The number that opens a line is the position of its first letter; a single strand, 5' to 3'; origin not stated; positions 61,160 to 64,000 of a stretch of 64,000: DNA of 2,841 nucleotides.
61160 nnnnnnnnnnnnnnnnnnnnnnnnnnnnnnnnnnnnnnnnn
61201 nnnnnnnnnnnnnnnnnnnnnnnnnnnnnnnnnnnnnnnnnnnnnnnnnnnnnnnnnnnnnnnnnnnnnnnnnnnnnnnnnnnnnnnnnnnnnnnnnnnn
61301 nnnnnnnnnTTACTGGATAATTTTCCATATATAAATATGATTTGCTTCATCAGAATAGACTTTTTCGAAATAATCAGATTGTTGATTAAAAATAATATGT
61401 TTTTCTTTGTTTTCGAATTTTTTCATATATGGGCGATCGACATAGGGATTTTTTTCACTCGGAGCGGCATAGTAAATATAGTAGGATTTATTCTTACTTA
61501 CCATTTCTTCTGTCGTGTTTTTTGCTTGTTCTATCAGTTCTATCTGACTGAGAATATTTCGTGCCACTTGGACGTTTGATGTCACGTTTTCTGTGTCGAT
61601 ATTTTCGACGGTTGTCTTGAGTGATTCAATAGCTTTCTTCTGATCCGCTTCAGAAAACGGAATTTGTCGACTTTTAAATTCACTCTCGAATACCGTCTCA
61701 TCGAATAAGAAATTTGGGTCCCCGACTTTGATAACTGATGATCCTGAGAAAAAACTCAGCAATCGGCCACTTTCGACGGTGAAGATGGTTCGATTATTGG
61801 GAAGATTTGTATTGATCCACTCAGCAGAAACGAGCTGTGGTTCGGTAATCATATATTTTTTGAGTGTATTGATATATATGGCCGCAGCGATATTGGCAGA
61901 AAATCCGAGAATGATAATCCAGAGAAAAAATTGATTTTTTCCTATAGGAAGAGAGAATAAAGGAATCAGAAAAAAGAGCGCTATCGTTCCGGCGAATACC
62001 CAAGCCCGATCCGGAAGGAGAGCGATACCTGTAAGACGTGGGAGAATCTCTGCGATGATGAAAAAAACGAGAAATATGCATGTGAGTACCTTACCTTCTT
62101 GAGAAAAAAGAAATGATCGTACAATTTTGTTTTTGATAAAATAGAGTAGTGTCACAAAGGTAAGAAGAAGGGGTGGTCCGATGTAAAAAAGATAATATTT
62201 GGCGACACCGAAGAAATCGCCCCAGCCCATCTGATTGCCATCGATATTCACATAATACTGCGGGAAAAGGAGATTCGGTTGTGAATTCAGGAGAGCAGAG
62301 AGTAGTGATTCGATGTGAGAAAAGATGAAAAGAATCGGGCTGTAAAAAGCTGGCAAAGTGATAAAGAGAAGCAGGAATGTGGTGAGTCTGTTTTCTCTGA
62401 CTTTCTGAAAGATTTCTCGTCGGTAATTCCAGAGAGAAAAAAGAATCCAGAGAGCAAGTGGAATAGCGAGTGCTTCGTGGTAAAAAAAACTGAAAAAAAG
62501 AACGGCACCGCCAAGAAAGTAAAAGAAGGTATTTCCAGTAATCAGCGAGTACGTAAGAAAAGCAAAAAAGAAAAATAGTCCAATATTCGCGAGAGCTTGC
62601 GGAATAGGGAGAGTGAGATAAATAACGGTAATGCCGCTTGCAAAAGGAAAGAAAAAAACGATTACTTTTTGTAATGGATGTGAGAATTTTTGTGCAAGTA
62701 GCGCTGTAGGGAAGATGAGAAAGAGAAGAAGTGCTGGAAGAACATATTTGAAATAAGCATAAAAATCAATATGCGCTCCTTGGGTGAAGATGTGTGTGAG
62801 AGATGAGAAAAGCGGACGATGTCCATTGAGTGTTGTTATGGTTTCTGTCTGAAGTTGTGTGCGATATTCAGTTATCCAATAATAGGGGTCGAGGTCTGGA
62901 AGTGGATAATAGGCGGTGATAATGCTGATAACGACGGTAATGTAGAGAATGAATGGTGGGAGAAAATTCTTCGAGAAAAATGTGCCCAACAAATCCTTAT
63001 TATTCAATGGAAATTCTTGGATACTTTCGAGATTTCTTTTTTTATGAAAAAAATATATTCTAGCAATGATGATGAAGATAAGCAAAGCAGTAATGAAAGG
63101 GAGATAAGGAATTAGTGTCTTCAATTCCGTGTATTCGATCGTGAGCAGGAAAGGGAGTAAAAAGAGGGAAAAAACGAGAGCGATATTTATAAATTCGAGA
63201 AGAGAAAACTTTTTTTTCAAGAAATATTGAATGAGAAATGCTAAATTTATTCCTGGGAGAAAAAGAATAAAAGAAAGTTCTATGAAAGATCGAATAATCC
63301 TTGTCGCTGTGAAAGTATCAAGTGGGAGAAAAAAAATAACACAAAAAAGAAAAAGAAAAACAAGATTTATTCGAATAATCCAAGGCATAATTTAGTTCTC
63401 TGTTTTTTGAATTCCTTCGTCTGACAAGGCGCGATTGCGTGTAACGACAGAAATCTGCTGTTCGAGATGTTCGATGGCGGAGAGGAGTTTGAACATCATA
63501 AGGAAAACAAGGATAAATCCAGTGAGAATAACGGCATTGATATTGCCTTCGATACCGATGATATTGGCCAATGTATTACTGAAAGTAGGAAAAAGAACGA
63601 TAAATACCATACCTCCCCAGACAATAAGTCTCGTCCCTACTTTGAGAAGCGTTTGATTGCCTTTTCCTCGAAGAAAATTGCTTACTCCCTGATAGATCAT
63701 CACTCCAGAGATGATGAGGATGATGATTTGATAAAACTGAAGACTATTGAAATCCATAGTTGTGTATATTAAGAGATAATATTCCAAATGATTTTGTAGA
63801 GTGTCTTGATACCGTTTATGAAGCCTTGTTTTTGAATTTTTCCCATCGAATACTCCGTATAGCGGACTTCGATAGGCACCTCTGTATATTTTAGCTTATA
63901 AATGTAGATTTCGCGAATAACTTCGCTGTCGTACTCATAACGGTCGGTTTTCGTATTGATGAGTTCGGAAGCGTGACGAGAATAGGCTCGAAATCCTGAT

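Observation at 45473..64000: Glycan biosynthesis cluster unusually rich in methyltransferases, with an AsnB-like amidotransferase and a fused nucleotidyltransferase-kinase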

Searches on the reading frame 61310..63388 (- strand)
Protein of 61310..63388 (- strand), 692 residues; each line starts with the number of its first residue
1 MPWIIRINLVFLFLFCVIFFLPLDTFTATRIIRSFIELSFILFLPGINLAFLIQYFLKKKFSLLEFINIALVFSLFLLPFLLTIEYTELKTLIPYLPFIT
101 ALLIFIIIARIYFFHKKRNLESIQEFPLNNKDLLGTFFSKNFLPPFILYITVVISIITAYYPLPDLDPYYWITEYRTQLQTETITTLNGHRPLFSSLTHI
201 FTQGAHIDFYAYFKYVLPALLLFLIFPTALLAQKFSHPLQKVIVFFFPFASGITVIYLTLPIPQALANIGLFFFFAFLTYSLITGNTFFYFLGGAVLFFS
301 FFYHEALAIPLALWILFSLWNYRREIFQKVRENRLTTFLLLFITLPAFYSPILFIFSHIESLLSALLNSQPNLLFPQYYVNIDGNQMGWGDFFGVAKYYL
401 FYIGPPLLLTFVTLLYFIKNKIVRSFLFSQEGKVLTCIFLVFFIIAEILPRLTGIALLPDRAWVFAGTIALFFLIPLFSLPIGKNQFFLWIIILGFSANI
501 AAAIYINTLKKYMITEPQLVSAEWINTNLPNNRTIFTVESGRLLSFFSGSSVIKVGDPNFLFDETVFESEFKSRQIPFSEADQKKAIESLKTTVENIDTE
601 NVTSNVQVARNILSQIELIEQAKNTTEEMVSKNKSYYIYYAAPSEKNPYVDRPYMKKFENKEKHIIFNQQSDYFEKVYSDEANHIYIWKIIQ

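Call 8: search_protein_families(library=pfam, proteins=[window:61310-63388:-], max_evalue=0.01)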
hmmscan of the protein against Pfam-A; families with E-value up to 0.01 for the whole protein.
window:61310-63388:- (692 aa): 0 families

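Call 10: search_protein_families(library=ncbifam, proteins=[window:61310-63388:-], max_evalue=0.001)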
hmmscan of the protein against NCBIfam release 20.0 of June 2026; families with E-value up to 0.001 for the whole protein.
window:61310-63388:- (692 aa): 0 families

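Call 29: search_protein_families(library=pfam, proteins=[window:61310-63388:-], max_evalue=1)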
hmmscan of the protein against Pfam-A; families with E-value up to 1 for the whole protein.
window:61310-63388:- (692 aa): 0 families

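Call 79: find_encoding_contigs(protein=window:61310-63385:-, flank=8000, max_places=2)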
Protein window:61310-63385:- (691 aa): no gene with exactly this product is on record in the collection.

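Call 80: find_encoding_contigs(protein=window:61313-63388:-, flank=8000, max_places=2)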
Protein window:61313-63388:- (692 aa): 4 contigs read that carry it; 2 places shown.
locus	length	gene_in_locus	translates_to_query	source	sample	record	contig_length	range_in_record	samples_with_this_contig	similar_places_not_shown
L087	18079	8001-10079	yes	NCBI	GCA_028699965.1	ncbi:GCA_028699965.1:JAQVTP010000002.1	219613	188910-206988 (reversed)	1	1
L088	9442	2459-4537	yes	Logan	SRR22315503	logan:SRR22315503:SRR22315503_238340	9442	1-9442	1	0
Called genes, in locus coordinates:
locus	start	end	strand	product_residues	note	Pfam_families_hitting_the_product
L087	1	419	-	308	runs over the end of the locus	PF03706:LPG_synthase_TM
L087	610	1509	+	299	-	-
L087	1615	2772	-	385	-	PF13439:Glyco_transf_4, PF13477:Glyco_trans_4_2 (weak), PF13579:Glyco_trans_4_4, PF20706:GT4-conflict, PF00534:Glycos_transf_1, PF13692:Glyco_trans_1_4, PF13524:Glyco_trans_1_2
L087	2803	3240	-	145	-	PF05635:23S_rRNA_IVP, PF22296:bAvd (weak)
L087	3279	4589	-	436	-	PF02558:ApbA (faint), PF03721:UDPG_MGDP_dh_N, PF03807:F420_oxidored (faint), PF00984:UDPG_MGDP_dh, PF03720:UDPG_MGDP_dh_C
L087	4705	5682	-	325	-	PF00535:Glycos_transf_2, PF10111:Glyco_tranf_2_2 (weak)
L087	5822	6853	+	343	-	PF01073:3Beta_HSD, PF01370:Epimerase, PF02719:Polysacc_synt_2, PF04321:RmlD_sub_bind, PF07993:NAD_binding_4 (weak), PF08659:KR (weak), PF16363:GDP_Man_Dehyd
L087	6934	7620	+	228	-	PF00535:Glycos_transf_2, PF13641:Glyco_tranf_2_3 (weak)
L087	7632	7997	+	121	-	PF10066:DUF2304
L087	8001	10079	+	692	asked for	-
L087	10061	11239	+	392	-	PF13439:Glyco_transf_4, PF13579:Glyco_trans_4_4, PF00534:Glycos_transf_1, PF13692:Glyco_trans_1_4, PF13524:Glyco_trans_1_2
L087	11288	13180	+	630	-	PF13522:GATase_6, PF12481:DUF3700 (weak), PF13537:GATase_7, PF00733:Asn_synthase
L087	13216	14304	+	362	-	PF08003:Methyltransf_9, PF13489:Methyltransf_23, PF08241:Methyltransf_11, PF08242:Methyltransf_12, PF13649:Methyltransf_25, PF13847:Methyltransf_31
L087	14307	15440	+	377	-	PF13439:Glyco_transf_4, PF13579:Glyco_trans_4_4 (weak), PF00534:Glycos_transf_1, PF13692:Glyco_trans_1_4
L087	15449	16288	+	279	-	PF13489:Methyltransf_23, PF06325:PrmA, PF08003:Methyltransf_9 (weak), PF13847:Methyltransf_31, PF08241:Methyltransf_11, PF08242:Methyltransf_12, PF13649:Methyltransf_25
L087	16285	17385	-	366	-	PF00534:Glycos_transf_1, PF13692:Glyco_trans_1_4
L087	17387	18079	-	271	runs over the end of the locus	PF13641:Glyco_tranf_2_3, PF00535:Glycos_transf_2, PF10111:Glyco_tranf_2_2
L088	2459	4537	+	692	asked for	-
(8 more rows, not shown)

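Call 81: search_protein_families(library=ncbifam, proteins=[L087:6934-7620:+, L087:3279-4589:-, L087:5822-6853:+, L087:4705-5682:-, L087:610-1509:+, L087:2803-3240:-], max_evalue=0.00001)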
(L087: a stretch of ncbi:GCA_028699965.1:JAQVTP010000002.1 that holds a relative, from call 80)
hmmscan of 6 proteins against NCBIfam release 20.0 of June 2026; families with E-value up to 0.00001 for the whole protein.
L087:6934-7620:+ (228 aa): 15 families
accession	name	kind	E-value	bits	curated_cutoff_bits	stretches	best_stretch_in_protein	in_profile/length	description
NF058614.1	PPMAGASynPpgS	equivalog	4.9e-45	153.7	370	1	6-220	2-217/226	polyprenyl-phospho-N-acetylgalactosaminyl synthase PpgS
TIGR04182.1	glyco_TIGR04182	equivalog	4.4e-33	114.9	325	1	6-217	2-209/293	S-layer glycoprotein N-glycosyltransferase AglJ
NF007986.1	PRK10714.1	equivalog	2e-17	63.2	529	1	6-223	8-223/316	undecaprenyl-phosphate 4-deoxy-4-formamido-L-arabinose transferase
NF041391.1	DPhHxTase_Halo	equivalog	3.3e-14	52.4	375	1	12-196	3-182/213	dolichyl-phosphate hexose transferase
TIGR03937.1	PgaC_IcaA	equivalog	1.3e-13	50.7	422.3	1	3-109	44-153/407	poly-beta-1,6-N-acetyl-D-glucosamine synthase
NF047588.1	GlcsyltransPgfSStrep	equivalog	3.2e-13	49.6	500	1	7-182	4-182/308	glycosyltransferase PgfS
NF041875.1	EPS_EpsD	equivalog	2e-12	47.2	370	1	8-130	3-131/325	exopolysaccharide biosynthesis glycosyltransferase EpsD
TIGR03469.1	HpnB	hypoth_equivalog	7e-12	45.1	379.25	1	3-114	43-168/386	hopene-associated glycosyltransferase HpnB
NF010496.0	PRK13915.1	equivalog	3.8e-10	39.3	262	1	5-109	32-146/307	glucosyl-3-phosphoglycerate synthase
TIGR04283.1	glyco_like_mftF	equivalog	1.3e-09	38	182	1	8-110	3-102/221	TIGR04283 family arsenosugar biosynthesis glycosyltransferase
NF047683.1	TeichurnBiosyTuaG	equivalog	6e-09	35.9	400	1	3-113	5-118/252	teichuronic acid biosynthesis protein TuaG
TIGR03965.1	mycofact_glyco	equivalog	3.5e-08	32.7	280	1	3-107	73-180/467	mycofactocin biosynthesis glycosyltransferase MftF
TIGR03111.1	glyc2_xrt_Gpos1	hypoth_equivalog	4.2e-07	29.1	363.95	1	3-117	48-168/439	TIGR03111 family XrtG-associated glycosyltransferase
NF007482.0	PRK10073.1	equivalog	1.6e-06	27.3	423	1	2-114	4-118/334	glycosyltransferase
NF041865.1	EpsU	equivalog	7.8e-06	25.1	700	1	8-102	43-143/394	exopolysaccharide biosynthesis GT2 family glycosyltransferase EpsU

L087:3279-4589:- (436 aa): 7 families
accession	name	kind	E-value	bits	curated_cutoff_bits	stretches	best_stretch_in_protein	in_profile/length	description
NF047673.2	TeichurnBiosyTuaD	equivalog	4.5e-161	536.9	700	1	2-435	3-430/439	UDP-glucose 6-dehydrogenase TuaD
TIGR03026.1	NDP-sugDHase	subfamily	7.5e-135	449.9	189.8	1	1-417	1-413/413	nucleotide sugar dehydrogenase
NF041297.1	UDPGDh_AglM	equivalog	3.9e-111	372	670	1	1-424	1-422/429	UDP-glucose 6-dehydrogenase AglM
NF040825.1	UDPMaNacDH_Arch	equivalog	1.6e-55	188.6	750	1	1-435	1-414/418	UDP-N-acetyl-D-mannosamine dehydrogenase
NF011631.0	PRK15057.1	equivalog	6e-48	163.9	757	1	1-358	1-340/388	UDP-glucose 6-dehydrogenase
NF008286.0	PRK11064.1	equivalog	3.4e-44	151.1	459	1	2-406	5-410/420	UDP-N-acetyl-D-mannosamine dehydrogenase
NF011729.0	PRK15182.1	equivalog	2.8e-18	65.9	592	1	2-420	8-417/425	Vi polysaccharide biosynthesis UDP-N-acetylglucosamine C-6 dehydrogenase TviB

L087:5822-6853:+ (343 aa): 19 families
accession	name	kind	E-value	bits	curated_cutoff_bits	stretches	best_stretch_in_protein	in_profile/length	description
TIGR01179.1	galE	equivalog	1.3e-123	412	262.3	1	2-337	1-330/332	UDP-glucose 4-epimerase GalE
NF007956.0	PRK10675.1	subfamily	3.8e-111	371.4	394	1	1-334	1-331/338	UDP-glucose 4-epimerase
TIGR01181.1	dTDP_gluc_dehyt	equivalog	5.9e-30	104.4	365.1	1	2-336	1-315/321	dTDP-glucose 4,6-dehydratase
TIGR04180.1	EDH_00030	hypoth_equivalog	1e-25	90.5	475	1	3-318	1-295/297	NAD-dependent 4,6-dehydratase LegB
TIGR02197.1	heptose_epim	equivalog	4e-25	88.6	274.6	1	3-290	1-269/316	ADP-glyceromanno-heptose 6-epimerase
NF011728.1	PRK15181.1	equivalog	5e-19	68.5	760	1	3-332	18-337/348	Vi polysaccharide biosynthesis UDP-N-acetylglucosaminuronic acid C-4 epimerase TviC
NF007490.0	PRK10084.1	subfamily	1.4e-15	57.1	649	1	1-116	1-116/361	dTDP-glucose 4,6-dehydratase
NF043036.1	ErythonDh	equivalog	5e-15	55.5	325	1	1-162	1-162/321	D-erythronate dehydrogenase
NF007582.0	PRK10217.1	equivalog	4.6e-13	49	698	1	2-117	3-118/355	dTDP-glucose 4,6-dehydratase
TIGR02622.1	CDP_4_6_dhtase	equivalog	1e-12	47.9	278.45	1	2-337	6-335/352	CDP-glucose 4,6-dehydratase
NF047922.1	GDPFucSynFcl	equivalog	1.9e-12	47.3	500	1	227-332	202-301/308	GDP-L-fucose synthase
TIGR03466.1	HpnA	hypoth_equivalog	8e-11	41.4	367.65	1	2-183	2-172/327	hopanoid-associated sugar epimerase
NF008360.0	PRK11150.1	equivalog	5.5e-10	38.9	452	1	3-275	2-246/310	ADP-glyceromanno-heptose 6-epimerase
NF042422.1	oxyalk_red_OleD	equivalog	9.7e-10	38.3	580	1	1-279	1-246/329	2-alkyl-3-oxoalkanoate reductase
NF042423.1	oxyalk_red_Shew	equivalog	3.7e-08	32.8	580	1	2-179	10-172/331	2-alkyl-3-oxoalkanoate reductase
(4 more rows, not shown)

L087:4705-5682:- (325 aa): 10 families
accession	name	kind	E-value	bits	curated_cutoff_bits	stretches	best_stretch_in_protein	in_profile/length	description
NF007986.1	PRK10714.1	equivalog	3.6e-50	170.8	529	1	8-322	8-311/316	undecaprenyl-phosphate 4-deoxy-4-formamido-L-arabinose transferase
NF047588.1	GlcsyltransPgfSStrep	equivalog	4.1e-43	147.8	500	1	8-321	3-304/308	glycosyltransferase PgfS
TIGR04182.1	glyco_TIGR04182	equivalog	5e-21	75.4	325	1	52-309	29-287/293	S-layer glycoprotein N-glycosyltransferase AglJ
NF041391.1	DPhHxTase_Halo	equivalog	3.9e-15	55.4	375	1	52-211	26-187/213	dolichyl-phosphate hexose transferase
TIGR03937.1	PgaC_IcaA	equivalog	9.7e-11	41.3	422.3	1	3-124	42-152/407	poly-beta-1,6-N-acetyl-D-glucosamine synthase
TIGR04283.1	glyco_like_mftF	equivalog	6.2e-10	39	182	1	8-184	1-156/221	TIGR04283 family arsenosugar biosynthesis glycosyltransferase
NF058614.1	PPMAGASynPpgS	equivalog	8.1e-10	38.5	370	1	52-202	28-191/226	polyprenyl-phospho-N-acetylgalactosaminyl synthase PpgS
NF041875.1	EPS_EpsD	equivalog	3.6e-09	36.5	370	1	49-113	29-95/325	exopolysaccharide biosynthesis glycosyltransferase EpsD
NF007482.0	PRK10073.1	equivalog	9.8e-08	31.4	423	1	1-145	1-137/334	glycosyltransferase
TIGR03965.1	mycofact_glyco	equivalog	2.5e-07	30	280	1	49-118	103-175/467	mycofactocin biosynthesis glycosyltransferase MftF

L087:610-1509:+ (299 aa): 0 families

L087:2803-3240:- (145 aa): 3 families
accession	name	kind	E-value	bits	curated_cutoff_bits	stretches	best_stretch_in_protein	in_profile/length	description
NF008911.0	PRK12275.1-2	subfamily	2.8e-35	121.4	137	1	24-140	1-117/118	hypothetical protein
TIGR02436.1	TIGR02436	subfamily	1.9e-32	111.7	24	1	33-138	2-108/109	four helix bundle protein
NF008912.0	PRK12275.1-6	subfamily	2e-26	92.3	124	1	26-143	2-116/117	hypothetical protein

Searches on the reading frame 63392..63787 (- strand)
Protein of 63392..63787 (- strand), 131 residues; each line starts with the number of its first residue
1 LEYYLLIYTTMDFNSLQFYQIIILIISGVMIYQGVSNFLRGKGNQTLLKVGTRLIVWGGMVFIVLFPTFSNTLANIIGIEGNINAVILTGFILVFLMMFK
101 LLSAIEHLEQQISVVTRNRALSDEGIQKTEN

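Call 8: search_protein_families(library=pfam, proteins=[window:63392-63787:-], max_evalue=0.01)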
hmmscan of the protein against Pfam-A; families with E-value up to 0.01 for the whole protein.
window:63392-63787:- (131 aa): 1 family
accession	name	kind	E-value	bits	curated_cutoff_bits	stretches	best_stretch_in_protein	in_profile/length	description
PF10066.14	DUF2304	-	3.3e-12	47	25.5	1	19-123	2-104/106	Uncharacterized conserved protein (DUF2304)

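Call 10: search_protein_families(library=ncbifam, proteins=[window:63392-63787:-], max_evalue=0.001)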
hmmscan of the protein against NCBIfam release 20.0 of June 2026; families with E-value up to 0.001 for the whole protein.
window:63392-63787:- (131 aa): 0 families

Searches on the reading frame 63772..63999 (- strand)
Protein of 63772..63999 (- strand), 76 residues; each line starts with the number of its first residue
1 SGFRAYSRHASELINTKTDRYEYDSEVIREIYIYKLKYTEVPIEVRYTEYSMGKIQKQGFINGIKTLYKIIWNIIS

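Call 8: search_protein_families(library=pfam, proteins=[window:63772-63999:-], max_evalue=0.01)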
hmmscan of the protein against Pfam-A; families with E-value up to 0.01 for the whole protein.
seq(76 aa): 0 families

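Call 10: search_protein_families(library=ncbifam, proteins=[window:63772-63999:-], max_evalue=0.001)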
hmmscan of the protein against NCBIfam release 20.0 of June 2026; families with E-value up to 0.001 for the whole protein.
seq(76 aa): 1 family
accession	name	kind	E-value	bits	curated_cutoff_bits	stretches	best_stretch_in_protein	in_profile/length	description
NF058614.1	PPMAGASynPpgS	equivalog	1e-07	31.6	370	1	2-68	153-217/226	polyprenyl-phospho-N-acetylgalactosaminyl synthase PpgS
